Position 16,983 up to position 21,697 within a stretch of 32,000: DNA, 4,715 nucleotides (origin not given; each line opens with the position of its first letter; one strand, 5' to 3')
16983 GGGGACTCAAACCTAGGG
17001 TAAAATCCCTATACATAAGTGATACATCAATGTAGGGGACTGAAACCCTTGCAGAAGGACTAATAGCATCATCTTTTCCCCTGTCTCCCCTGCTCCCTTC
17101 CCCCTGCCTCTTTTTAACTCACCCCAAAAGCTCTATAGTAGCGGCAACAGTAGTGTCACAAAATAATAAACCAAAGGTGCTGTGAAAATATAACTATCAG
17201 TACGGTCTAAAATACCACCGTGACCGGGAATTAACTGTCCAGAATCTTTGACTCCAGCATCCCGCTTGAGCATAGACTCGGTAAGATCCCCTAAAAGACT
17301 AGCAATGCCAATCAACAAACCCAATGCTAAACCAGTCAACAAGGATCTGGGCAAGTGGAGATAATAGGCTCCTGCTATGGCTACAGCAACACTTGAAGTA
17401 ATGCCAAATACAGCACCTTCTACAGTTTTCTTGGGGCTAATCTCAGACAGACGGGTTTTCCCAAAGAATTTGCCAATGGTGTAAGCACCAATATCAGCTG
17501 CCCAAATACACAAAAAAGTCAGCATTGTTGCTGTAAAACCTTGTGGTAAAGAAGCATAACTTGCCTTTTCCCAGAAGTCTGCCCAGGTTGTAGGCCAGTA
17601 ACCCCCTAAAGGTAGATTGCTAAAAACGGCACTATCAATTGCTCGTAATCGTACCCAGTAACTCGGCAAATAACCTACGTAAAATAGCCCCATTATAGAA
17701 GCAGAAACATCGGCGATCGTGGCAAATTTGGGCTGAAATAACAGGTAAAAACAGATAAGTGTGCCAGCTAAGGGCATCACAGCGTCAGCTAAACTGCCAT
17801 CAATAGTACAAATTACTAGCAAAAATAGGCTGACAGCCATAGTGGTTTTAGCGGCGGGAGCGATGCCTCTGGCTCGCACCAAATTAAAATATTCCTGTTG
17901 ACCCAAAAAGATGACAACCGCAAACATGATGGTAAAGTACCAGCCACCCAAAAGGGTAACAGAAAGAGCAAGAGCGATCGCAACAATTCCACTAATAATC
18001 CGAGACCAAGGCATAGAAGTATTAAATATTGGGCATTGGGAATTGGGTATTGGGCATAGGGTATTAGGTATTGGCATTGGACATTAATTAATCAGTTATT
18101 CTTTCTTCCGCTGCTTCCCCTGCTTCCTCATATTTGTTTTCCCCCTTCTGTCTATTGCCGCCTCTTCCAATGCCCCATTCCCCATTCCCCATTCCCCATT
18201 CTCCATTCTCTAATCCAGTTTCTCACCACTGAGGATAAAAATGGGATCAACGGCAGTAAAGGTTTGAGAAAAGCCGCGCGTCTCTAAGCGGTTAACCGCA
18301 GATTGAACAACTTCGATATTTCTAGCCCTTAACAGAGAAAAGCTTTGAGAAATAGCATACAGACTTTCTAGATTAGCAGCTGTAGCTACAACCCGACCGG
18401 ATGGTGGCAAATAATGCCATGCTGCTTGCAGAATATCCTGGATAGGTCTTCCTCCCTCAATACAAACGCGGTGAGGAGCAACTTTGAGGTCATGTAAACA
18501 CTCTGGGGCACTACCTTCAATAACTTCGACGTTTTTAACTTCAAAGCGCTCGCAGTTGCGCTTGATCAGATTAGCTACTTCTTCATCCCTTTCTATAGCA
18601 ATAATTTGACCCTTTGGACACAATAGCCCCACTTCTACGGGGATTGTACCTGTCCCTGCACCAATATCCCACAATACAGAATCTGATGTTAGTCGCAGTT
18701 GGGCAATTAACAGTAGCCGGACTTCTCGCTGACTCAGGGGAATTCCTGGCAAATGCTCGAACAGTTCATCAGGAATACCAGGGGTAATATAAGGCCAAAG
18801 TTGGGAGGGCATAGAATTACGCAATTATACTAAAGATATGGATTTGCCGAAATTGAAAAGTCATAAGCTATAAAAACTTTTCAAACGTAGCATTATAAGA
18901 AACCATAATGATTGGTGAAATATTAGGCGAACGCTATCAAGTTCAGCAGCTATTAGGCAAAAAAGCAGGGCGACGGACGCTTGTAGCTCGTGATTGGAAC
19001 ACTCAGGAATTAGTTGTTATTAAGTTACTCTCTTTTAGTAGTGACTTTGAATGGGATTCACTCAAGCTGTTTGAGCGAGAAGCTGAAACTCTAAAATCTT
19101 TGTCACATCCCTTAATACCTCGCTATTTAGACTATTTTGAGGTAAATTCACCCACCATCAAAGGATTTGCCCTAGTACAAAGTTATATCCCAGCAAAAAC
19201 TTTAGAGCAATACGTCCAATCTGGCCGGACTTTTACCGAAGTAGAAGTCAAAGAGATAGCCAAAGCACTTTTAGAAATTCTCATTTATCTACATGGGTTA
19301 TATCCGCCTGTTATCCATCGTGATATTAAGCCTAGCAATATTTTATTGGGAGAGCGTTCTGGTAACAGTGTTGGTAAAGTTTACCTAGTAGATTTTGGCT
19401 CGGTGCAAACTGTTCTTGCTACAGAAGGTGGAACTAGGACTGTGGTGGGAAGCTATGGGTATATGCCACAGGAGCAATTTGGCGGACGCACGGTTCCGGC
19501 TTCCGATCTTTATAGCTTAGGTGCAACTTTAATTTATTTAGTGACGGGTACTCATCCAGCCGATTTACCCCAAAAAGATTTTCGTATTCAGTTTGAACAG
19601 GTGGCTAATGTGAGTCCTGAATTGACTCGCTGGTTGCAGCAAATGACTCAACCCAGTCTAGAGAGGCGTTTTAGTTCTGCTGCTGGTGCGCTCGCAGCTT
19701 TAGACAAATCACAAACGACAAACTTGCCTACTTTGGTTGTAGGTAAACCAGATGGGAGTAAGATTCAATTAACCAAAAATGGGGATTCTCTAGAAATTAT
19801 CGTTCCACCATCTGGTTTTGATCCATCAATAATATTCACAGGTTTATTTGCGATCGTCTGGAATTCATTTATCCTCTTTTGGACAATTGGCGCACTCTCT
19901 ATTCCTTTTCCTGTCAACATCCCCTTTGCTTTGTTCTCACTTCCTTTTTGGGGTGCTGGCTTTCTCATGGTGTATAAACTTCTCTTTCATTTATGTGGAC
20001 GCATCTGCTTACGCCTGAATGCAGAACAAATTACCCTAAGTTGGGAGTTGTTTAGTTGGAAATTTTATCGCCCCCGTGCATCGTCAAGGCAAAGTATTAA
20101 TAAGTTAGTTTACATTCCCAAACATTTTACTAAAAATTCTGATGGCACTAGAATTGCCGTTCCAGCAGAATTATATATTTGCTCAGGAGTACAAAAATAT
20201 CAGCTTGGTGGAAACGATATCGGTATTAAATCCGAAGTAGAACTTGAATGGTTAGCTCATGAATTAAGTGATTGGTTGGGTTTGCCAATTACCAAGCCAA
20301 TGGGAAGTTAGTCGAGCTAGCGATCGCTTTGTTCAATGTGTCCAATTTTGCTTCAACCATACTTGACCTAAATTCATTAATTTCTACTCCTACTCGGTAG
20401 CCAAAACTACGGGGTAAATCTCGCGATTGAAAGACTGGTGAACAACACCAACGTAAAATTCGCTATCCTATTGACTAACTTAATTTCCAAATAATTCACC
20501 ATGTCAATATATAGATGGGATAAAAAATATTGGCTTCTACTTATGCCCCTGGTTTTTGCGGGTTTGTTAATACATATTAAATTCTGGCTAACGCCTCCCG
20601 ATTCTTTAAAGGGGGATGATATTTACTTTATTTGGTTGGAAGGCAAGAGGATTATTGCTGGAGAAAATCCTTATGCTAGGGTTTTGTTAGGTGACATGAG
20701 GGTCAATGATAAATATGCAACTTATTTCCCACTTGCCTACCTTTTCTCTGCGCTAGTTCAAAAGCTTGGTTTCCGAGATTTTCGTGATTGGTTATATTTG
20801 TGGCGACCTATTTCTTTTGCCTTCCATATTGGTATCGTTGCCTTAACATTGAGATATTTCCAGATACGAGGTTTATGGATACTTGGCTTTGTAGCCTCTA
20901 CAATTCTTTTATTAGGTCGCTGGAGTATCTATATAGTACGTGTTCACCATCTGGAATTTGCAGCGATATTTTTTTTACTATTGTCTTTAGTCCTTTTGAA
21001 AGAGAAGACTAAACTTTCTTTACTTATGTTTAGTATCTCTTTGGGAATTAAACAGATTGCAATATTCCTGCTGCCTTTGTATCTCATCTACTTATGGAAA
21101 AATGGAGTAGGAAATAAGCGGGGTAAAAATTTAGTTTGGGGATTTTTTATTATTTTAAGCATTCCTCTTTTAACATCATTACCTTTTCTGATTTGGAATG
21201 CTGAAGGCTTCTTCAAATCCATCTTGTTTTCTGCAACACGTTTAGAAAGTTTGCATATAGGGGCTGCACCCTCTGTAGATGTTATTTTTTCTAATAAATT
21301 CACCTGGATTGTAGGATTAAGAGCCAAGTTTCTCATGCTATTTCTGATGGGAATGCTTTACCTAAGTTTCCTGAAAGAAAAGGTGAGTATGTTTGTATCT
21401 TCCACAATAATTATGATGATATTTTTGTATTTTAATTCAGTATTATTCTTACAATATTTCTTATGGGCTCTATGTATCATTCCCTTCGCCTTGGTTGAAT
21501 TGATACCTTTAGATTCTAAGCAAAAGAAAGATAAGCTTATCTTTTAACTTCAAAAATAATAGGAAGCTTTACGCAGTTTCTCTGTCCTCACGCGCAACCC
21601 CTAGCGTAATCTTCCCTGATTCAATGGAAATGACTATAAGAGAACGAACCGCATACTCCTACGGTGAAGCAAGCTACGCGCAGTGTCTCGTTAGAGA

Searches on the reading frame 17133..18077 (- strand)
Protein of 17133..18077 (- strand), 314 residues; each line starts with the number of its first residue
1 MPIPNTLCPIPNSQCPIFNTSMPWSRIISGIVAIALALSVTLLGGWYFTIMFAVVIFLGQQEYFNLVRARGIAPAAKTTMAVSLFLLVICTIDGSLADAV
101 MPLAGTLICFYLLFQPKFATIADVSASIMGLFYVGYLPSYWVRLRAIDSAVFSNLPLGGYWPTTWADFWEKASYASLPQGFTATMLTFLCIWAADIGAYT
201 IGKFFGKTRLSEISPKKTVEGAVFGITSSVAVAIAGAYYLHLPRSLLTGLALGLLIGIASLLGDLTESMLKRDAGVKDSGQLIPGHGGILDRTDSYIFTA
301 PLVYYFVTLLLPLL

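Call 67: search_protein_families(library=pfam, proteins=[window:17133-18077:-], max_evalue=0.00001)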
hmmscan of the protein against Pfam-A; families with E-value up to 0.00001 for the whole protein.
window:17133-18077:- (314 aa): 1 family
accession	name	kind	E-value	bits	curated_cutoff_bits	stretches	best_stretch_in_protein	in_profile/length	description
PF01148.25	CTP_transf_1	-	1.3e-66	225.5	24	1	25-309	2-263/264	Cytidylyltransferase family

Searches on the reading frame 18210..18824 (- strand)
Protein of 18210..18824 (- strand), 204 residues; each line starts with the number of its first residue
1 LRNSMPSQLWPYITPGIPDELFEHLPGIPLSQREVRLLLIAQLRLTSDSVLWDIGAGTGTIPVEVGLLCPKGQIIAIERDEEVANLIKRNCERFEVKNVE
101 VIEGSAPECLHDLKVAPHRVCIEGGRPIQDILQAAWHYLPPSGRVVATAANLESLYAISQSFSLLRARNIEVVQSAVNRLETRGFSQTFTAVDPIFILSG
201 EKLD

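Call 67: search_protein_families(library=pfam, proteins=[window:18210-18824:-], max_evalue=0.00001)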
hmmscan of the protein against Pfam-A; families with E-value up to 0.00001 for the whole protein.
window:18210-18824:- (204 aa): 2 families
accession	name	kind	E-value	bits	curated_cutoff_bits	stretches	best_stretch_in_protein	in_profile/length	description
PF02390.23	Methyltransf_4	-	1.1e-06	28.7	24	1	49-112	3-66/173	Putative methyltransferase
PF13847.12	Methyltransf_31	-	1.5e-06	28.4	27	1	47-111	3-67/145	Methyltransferase domain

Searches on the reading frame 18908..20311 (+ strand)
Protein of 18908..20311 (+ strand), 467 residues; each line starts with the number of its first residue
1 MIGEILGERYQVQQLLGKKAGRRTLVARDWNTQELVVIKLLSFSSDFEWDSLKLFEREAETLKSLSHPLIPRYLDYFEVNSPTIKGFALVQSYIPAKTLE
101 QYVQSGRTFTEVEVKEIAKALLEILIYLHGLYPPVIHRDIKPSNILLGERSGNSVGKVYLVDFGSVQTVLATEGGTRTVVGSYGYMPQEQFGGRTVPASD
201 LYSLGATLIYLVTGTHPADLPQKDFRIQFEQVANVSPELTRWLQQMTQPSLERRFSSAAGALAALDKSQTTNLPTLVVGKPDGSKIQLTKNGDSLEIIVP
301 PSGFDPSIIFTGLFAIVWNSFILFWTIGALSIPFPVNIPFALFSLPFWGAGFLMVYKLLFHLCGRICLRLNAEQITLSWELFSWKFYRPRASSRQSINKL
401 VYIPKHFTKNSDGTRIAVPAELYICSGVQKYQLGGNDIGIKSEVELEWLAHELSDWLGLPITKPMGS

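Call 67: search_protein_families(library=pfam, proteins=[window:18908-20311:+], max_evalue=0.00001)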
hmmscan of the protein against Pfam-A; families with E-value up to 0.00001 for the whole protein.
window:18908-20311:+ (467 aa): 2 families
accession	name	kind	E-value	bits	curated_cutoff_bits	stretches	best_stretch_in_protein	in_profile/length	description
PF00069.31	Pkinase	-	4.3e-31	108.7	31.7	1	10-256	1-253/263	Protein kinase domain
PF07714.23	PK_Tyr_Ser-Thr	-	1.5e-11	44.6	23.1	1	30-220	25-208/258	Protein tyrosine and serine/threonine kinase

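Call 70: search_protein_families(library=padloc, proteins=[window:18908-20311:+], max_evalue=0.001)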
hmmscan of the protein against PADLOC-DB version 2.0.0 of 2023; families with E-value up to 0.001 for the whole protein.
window:18908-20311:+ (467 aa): 34 families (the best 25 are shown)
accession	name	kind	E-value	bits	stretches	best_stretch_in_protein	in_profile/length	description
PDLC04045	PD-T4-6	-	3.4e-59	198.6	1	4-273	29-303/350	-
PDLC04044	PD-T4-6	-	4.9e-55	185.2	1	6-271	30-295/372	-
PDLC04062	PD-T4-6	-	4.8e-50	168.9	1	6-273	30-298/450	-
PDLC04138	mad6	-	4e-37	126.4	1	6-282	49-327/659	mads_6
PDLC04051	PD-T4-6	-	9.7e-37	125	1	6-273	30-299/476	-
PDLC04042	PD-T4-6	-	1.4e-36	124.7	1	4-268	5-272/292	-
PDLC04053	PD-T4-6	-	9.8e-31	105.3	1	9-268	10-271/311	-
PDLC03920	MkoA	-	6.6e-29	98.9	1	5-269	6-278/1112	-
PDLC04060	PD-T4-6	-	7.9e-28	95.6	1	1-217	1-208/486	-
PDLC04057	PD-T4-6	-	3.3e-27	93.6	1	1-241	1-232/443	-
PDLC04047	PD-T4-6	-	3.7e-26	90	1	6-248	8-241/327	-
PDLC04052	PD-T4-6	-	2.4e-23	81.1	1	5-217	6-215/496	-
PDLC04048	PD-T4-6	-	6.1e-23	79.8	1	2-219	4-213/354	-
PDLC04054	PD-T4-6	-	1.1e-22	79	1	10-219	12-215/347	-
PDLC04061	PD-T4-6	-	9.3e-22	76.2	1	5-218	13-223/510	-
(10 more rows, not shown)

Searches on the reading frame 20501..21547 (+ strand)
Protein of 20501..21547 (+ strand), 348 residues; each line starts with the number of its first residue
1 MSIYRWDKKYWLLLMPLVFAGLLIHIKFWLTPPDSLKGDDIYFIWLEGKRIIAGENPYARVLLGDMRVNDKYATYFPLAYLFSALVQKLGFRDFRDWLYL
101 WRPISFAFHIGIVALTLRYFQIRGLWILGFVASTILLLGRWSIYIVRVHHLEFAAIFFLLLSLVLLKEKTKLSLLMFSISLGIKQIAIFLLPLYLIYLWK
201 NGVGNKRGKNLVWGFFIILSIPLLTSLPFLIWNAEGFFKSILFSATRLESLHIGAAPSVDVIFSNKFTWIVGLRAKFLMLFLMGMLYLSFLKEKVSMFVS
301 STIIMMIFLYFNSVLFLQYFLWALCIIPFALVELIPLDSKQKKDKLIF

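Call 67: search_protein_families(library=pfam, proteins=[window:20501-21547:+], max_evalue=0.00001)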
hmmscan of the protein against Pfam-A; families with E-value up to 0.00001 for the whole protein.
window:20501-21547:+ (348 aa): 1 family
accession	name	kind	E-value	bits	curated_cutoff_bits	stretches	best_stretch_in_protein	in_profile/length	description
PF05208.19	ALG3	-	4e-06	26.9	23.6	1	141-239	117-211/358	ALG3 protein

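Call 70: search_protein_families(library=padloc, proteins=[window:20501-21547:+], max_evalue=0.001)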
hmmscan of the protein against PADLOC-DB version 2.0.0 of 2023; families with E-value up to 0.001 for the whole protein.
window:20501-21547:+ (348 aa): 0 families
